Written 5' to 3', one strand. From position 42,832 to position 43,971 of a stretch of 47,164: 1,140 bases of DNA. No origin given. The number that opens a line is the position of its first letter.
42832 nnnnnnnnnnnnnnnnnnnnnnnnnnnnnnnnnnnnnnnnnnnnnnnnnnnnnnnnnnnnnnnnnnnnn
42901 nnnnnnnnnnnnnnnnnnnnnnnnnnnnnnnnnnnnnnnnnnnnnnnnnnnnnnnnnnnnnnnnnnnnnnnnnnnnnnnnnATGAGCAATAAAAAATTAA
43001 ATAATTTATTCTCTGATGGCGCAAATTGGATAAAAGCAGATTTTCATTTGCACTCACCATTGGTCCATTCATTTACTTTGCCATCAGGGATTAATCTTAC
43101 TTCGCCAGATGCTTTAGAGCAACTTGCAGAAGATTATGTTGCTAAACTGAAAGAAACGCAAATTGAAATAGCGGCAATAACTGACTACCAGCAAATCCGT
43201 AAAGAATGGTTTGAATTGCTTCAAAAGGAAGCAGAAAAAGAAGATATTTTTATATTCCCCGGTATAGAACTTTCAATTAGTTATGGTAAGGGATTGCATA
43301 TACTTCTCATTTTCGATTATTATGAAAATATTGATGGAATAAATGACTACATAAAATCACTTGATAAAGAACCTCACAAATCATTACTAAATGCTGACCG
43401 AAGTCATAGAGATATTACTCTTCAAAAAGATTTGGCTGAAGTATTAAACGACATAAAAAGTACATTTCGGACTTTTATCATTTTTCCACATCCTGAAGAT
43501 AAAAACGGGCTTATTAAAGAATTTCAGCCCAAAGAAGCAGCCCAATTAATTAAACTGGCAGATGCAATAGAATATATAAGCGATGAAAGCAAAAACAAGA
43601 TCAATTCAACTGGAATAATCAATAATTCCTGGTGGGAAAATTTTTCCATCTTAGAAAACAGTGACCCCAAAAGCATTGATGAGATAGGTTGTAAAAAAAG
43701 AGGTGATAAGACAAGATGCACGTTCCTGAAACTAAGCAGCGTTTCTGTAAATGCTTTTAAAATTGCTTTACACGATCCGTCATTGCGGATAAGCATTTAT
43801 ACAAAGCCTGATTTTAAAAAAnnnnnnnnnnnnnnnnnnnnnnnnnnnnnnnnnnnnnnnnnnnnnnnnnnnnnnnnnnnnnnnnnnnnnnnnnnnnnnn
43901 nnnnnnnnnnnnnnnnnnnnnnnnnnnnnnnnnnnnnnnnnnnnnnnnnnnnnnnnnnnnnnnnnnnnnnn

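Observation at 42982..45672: Single polypeptide combining a PHP phosphoesterase with a Rad50/SbcC-like coiled-coil ABC ATPase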

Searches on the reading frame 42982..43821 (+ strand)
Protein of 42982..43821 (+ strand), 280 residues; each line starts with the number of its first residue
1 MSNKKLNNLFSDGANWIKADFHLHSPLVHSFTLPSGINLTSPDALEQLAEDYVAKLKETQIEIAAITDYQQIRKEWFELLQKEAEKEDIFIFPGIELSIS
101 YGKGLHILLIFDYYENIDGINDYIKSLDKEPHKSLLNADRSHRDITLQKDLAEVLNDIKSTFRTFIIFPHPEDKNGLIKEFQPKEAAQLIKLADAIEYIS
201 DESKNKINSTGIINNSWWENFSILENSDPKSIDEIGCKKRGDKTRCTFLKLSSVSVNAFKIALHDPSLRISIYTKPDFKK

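Call 34: search_solved_structures(query=A2, max_evalue=10, show_alignments=3)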
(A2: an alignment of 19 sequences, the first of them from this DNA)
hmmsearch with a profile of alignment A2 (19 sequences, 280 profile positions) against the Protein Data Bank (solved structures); distinct sequences matched with E-value up to 10: 2.
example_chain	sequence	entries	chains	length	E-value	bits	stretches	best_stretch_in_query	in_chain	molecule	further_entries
2anu_A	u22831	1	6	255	0.0011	21.6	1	6-101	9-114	hypothetical protein TM0559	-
4hwg_A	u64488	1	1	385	0.13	14.8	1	124-190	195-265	UDP-N-acetylglucosamine 2-epimerase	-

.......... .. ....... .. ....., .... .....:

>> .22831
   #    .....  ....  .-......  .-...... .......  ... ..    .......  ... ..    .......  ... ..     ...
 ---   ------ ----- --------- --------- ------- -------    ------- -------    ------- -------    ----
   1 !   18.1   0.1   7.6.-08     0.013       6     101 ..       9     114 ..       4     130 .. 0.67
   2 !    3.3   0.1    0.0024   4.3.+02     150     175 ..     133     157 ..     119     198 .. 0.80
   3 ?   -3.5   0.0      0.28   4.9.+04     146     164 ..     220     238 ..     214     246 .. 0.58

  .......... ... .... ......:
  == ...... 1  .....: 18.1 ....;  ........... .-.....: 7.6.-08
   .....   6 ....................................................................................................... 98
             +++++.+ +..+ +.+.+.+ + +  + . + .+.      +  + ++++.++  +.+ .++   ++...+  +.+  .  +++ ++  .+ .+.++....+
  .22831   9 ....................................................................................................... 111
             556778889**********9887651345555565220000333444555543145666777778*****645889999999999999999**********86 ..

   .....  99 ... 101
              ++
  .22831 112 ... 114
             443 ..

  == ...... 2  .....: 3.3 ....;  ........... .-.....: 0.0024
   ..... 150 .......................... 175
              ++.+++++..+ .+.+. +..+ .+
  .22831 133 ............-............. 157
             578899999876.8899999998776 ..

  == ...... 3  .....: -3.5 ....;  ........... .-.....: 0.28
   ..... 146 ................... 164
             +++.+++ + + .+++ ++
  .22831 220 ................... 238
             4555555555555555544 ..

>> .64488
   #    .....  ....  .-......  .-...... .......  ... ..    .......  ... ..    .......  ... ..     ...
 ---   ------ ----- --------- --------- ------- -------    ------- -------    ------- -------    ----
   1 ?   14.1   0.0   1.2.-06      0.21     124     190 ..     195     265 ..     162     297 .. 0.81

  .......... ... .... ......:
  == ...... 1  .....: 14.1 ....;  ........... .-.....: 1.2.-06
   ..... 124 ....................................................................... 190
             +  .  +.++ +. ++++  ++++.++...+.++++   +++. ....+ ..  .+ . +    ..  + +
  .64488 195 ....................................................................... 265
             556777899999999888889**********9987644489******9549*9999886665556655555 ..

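Call 36: search_protein_families(library=pfam, alignment_id=A2, max_evalue=1)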
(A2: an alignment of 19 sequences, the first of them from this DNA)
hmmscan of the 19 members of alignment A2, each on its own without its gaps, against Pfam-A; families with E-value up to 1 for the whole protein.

A. member 1, seq(280 aa): 3 families
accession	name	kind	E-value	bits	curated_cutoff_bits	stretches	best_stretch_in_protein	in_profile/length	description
PF02811.25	PHP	-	0.0034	18.2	26.4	1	49-130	17-95/164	PHP domain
PF06908.16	YpsA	-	0.022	15.2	27.7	0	45-85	51-93/168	YspA SLOG family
PF02875.26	Mur_ligase_C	-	0.16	13.2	28.4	0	107-199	12-112/127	Mur ligase, glutamate ligase domain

B. families by the number of members that match (of 19 scanned): 15 families
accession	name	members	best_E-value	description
PF02811.25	PHP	14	2.8e-06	PHP domain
PF06908.16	YpsA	3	0.022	YspA SLOG family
PF00466.25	Ribosomal_L10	2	0.026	Ribosomal protein L10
PF23835.1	DUF7205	2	0.1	Domain of unknown function (DUF7205)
PF02875.26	Mur_ligase_C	2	0.14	Mur ligase, glutamate ligase domain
PF21101.3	YqgU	1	0.0079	YqgU-like 6-bladed beta propeller domain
PF17632.7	DUF5513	1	0.034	Family of unknown function (DUF5513)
PF18730.6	HEPN_Cthe2314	1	0.063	Cthe_2314-like HEPN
PF04768.19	NAT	1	0.074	NAT, N-acetyltransferase, of N-acetylglutamate synthase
PF06526.17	DUF1107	1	0.082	Protein of unknown function (DUF1107)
PF04055.27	Radical_SAM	1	0.13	Radical SAM superfamily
PF23085.1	RRM_PARP14_3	1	0.16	PARP14, third RRM domain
PF10623.15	PilI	1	0.17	Plasmid conjugative transfer protein PilI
PF20612.3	SHOCT_2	1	0.3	SHOCT domain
PF00226.36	DnaJ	1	0.57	DnaJ domain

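Call 38: predict_structure(alignment_id=A2)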
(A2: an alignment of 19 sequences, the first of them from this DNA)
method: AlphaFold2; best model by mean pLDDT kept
length: 280 residues; sequences in the alignment: 19
mean_pLDDT: 90.1   pTM: 0.89
mean pLDDT of the five models: 90.1, 89.6, 89.4, 88.3, 88.3
residues with pLDDT >= 90: 216; 70-90: 36; 50-70: 22; < 50: 6
segments of 3 or more residues with pLDDT < 50: 1-4
pLDDT, mean of each block of 10 residues (from residue 1): 51 79 95 92 95 97 96 95 95 97 93 96 96 93 94 95 96 95 96 95 96 92 93 93 87 88 75 58
secondary structure, 60 per line:
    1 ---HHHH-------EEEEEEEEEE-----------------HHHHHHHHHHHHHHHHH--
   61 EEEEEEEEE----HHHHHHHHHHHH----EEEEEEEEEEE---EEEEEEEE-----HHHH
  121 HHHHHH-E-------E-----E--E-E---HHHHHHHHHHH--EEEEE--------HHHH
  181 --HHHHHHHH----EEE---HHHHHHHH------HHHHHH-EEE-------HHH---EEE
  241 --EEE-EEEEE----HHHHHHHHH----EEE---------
elements in order: H4-7 E15-24 H42-58 E61-69 H74-85 E90-100 E104-111 H117-126 H151-161 E164-168 H177-180 H183-190 E195-197 H201-208 H215-220 E222-224 E238-240 E243-245 E247-251 H256-264 E269-271

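Call 45: fold_search(model_id=the predicted structure, library=pdb)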
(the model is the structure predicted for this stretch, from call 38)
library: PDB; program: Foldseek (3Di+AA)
matches with E <= 10: 1361; with E <= 0.001: 24
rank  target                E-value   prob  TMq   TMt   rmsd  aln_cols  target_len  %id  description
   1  7ug9                  5.0e-08  1.00  0.46  0.60   4.3       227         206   15  Crystal structure of RNase AM PHP domain (released 2022-08-31)
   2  3f2b_A                3.1e-07  1.00  0.44  0.14   5.7       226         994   17  DNA Polymerase PolC from Geobacillus kaustophilus complex with DNA, dGTP, Mg and Zn (released 2009-01-20)
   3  3o0f                  6.6e-07  1.00  0.50  0.49   8.0       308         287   10  Crystal structure of a putative metal-dependent phosphoesterase (BAD_1165) from bifidobacterium adolescentis atcc 15703  (released 2010-08-25)
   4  3f2c_A                9.5e-07  1.00  0.46  0.15   5.0       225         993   14  DNA Polymerase PolC from Geobacillus kaustophilus complex with DNA, dGTP and Mn (released 2009-01-20)
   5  3e0d_A                2.6e-06  1.00  0.47  0.13   5.0       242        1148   12  Insights into the Replisome from the Crystral Structure of the Ternary Complex of the Eubacterial DNA Polymerase III a (released 2008-09-23)
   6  3e0f                  2.7e-06  1.00  0.51  0.50   7.4       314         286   10  Crystal structure of a putative metal-dependent phosphoesterase (bad_1165) from bifidobacterium adolescentis atcc 15703  (released 2008-09-02)
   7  2hpi                  2.9e-06  1.00  0.46  0.13   5.1       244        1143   13  Eubacterial and Eukaryotic Replicative DNA Polymerases are not Homologous: X-ray Structure of DNA Polymerase III (released 2006-09-19)
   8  9etk                  3.5e-06  1.00  0.45  0.45   7.2       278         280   14  Crystal structure of Vibrio cholerae RNase AM (released 2024-09-11)
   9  4iqj_C                5.0e-06  1.00  0.46  0.13   5.6       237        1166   14  Structure of PolIIIalpha-Tauc-DNA complex suggests an atomic model of the replisome (released 2013-03-13)
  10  5lew                  6.8e-06  1.00  0.46  0.16   5.8       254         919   12  DNA polymerase (released 2017-10-25)
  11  2yb1                  9.9e-06  1.00  0.46  0.46   8.4       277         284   13  Structure of an amidohydrolase from Chromobacterium violaceum (EFI target EFI-500202) with bound Mn, AMP and phosphate. (released 2011-03-16)
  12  4iqj_D                1.1e-05  1.00  0.41  0.12   6.3       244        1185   14  Structure of PolIIIalpha-Tauc-DNA complex suggests an atomic model of the replisome (released 2013-03-13)
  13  4iqj_A                1.5e-05  1.00  0.42  0.12   6.1       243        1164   14  Structure of PolIIIalpha-Tauc-DNA complex suggests an atomic model of the replisome (released 2013-03-13)
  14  7pu7_A                6.2e-05  1.00  0.47  0.14   5.0       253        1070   13  DNA polymerase from M. tuberculosis (released 2022-02-23)
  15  4iqj_B                6.6e-05  1.00  0.46  0.13   5.3       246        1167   14  Structure of PolIIIalpha-Tauc-DNA complex suggests an atomic model of the replisome (released 2013-03-13)
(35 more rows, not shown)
